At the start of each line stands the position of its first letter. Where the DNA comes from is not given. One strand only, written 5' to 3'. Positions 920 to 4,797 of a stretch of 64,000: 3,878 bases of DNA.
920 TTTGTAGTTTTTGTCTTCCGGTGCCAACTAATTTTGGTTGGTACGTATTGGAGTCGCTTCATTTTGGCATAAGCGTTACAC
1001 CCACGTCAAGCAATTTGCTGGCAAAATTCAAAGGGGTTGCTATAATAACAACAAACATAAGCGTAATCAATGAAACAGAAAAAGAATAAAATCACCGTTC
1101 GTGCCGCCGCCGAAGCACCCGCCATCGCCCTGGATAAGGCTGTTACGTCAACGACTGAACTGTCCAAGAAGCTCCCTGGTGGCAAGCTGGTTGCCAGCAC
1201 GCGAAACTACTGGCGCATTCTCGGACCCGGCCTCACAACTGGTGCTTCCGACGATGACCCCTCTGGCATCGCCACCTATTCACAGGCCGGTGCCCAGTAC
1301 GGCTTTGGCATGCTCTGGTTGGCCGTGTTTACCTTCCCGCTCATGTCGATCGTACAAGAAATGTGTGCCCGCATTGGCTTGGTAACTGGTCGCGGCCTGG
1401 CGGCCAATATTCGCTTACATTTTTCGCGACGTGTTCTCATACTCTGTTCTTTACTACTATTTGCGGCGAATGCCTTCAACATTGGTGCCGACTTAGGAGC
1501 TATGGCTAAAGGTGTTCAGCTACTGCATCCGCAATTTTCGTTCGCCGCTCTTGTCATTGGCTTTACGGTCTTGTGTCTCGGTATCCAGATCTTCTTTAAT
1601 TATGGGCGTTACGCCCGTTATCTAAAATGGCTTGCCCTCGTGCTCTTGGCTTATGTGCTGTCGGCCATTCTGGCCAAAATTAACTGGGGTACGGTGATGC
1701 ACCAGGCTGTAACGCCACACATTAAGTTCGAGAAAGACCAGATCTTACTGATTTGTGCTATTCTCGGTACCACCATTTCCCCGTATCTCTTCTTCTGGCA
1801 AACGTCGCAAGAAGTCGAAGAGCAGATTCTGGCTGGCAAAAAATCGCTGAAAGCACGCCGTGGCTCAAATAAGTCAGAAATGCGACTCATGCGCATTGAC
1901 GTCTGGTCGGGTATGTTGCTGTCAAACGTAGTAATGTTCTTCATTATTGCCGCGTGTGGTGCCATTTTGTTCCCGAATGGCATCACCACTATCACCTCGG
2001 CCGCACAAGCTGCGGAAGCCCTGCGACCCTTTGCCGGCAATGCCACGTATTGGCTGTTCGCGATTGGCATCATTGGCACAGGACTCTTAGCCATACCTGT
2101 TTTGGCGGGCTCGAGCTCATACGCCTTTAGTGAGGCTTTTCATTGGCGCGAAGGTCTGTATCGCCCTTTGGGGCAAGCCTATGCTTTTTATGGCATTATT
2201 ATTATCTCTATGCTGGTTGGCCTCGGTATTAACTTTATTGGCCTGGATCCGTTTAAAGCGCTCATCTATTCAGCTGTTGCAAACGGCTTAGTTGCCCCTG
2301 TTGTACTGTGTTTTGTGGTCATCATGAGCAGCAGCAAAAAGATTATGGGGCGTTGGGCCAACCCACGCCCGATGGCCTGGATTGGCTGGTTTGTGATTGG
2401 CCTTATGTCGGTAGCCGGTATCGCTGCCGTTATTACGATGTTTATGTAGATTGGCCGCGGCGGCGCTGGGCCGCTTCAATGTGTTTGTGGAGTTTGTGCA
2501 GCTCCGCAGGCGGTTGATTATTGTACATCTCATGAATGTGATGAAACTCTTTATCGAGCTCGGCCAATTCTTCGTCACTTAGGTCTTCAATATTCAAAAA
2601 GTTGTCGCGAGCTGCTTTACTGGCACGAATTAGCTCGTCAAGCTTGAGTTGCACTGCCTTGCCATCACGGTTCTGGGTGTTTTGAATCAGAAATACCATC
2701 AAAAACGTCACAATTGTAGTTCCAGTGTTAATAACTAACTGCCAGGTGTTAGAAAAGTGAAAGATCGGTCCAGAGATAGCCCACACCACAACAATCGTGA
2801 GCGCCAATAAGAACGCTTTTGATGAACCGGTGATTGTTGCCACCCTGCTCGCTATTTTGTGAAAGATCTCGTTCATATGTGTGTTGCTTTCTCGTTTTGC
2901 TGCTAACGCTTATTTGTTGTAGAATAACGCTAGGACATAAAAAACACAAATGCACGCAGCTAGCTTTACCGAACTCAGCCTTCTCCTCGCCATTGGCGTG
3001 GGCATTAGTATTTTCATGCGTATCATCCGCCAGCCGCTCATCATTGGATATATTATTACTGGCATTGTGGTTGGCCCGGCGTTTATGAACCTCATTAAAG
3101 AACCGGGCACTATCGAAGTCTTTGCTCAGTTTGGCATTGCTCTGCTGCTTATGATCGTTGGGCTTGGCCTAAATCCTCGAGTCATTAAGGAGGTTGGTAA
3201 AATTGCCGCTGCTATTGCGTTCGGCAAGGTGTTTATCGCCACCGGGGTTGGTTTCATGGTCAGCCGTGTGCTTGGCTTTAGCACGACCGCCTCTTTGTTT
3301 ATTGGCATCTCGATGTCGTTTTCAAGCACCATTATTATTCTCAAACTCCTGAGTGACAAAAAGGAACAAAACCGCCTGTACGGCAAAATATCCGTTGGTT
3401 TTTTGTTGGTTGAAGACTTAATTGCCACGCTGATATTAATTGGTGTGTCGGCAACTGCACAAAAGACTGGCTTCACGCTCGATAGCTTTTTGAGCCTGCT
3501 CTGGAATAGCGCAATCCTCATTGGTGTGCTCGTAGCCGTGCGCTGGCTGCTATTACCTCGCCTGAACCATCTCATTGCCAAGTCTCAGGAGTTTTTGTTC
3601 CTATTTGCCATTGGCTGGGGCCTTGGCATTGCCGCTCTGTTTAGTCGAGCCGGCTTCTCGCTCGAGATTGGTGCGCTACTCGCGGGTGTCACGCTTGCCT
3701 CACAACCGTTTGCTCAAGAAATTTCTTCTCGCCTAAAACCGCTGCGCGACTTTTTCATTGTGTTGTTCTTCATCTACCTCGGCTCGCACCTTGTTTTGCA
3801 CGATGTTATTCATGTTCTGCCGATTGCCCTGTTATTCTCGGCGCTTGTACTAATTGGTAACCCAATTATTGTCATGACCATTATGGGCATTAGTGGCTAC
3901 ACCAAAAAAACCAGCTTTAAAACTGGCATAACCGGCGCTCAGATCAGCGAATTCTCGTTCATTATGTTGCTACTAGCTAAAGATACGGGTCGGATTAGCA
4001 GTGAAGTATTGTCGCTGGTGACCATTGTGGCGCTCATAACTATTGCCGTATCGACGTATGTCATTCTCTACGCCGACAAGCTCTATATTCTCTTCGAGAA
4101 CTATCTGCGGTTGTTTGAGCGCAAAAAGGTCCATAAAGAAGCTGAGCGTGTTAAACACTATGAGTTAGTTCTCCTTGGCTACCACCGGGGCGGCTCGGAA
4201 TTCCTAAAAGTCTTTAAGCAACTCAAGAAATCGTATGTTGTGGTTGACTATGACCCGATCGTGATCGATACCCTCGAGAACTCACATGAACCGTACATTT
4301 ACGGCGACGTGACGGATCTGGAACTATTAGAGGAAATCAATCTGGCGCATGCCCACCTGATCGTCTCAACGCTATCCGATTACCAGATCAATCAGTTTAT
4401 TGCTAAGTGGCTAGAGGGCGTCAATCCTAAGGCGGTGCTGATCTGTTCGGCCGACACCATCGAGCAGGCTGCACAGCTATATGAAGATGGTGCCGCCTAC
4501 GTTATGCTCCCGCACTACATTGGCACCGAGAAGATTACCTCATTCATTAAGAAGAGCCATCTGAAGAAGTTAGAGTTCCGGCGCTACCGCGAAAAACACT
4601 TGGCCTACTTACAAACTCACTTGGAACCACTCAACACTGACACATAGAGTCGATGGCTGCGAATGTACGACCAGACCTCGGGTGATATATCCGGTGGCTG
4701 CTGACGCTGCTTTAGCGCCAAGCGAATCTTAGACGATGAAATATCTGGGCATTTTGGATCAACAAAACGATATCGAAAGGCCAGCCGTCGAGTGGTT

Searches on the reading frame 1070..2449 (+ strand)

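Call 76: search_protein_families(library=pfam, proteins=[window:1070-2449:+], max_evalue=0.0001)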
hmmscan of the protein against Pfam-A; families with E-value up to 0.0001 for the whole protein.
window:1070-2449:+ (459 aa): 1 family
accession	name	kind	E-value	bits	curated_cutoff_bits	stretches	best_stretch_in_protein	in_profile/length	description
PF01566.24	Nramp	-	3.7e-84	283.3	29.8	1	67-432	1-356/357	Natural resistance-associated macrophage protein-like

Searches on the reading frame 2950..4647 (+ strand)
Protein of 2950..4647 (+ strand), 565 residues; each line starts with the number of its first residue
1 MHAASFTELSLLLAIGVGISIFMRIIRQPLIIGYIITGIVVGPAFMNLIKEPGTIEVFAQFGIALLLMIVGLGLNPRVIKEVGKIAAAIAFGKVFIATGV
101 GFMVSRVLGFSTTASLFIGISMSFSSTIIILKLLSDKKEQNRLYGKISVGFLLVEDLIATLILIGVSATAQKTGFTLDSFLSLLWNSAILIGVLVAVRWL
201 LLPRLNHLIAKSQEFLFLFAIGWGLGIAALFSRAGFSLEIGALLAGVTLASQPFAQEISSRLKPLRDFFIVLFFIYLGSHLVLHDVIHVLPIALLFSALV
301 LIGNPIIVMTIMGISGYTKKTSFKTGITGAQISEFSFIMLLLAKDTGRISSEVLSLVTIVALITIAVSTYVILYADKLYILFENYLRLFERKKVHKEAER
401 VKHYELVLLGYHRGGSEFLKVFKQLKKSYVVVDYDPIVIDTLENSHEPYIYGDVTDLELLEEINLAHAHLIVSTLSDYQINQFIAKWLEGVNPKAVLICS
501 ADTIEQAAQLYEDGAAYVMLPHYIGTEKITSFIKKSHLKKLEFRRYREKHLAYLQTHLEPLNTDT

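Call 76: search_protein_families(library=pfam, proteins=[window:2950-4647:+], max_evalue=0.0001)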
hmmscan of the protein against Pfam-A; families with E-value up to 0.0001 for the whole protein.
window:2950-4647:+ (565 aa): 2 families
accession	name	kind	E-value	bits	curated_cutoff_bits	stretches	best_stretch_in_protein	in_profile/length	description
PF00999.27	Na_H_Exchanger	-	5.1e-54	184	26.2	1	13-369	3-366/375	Sodium/hydrogen exchanger, transmembrane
PF02254.24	TrkA_N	-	9.2e-17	61.9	23.8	1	407-521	2-116/116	TrkA-N domain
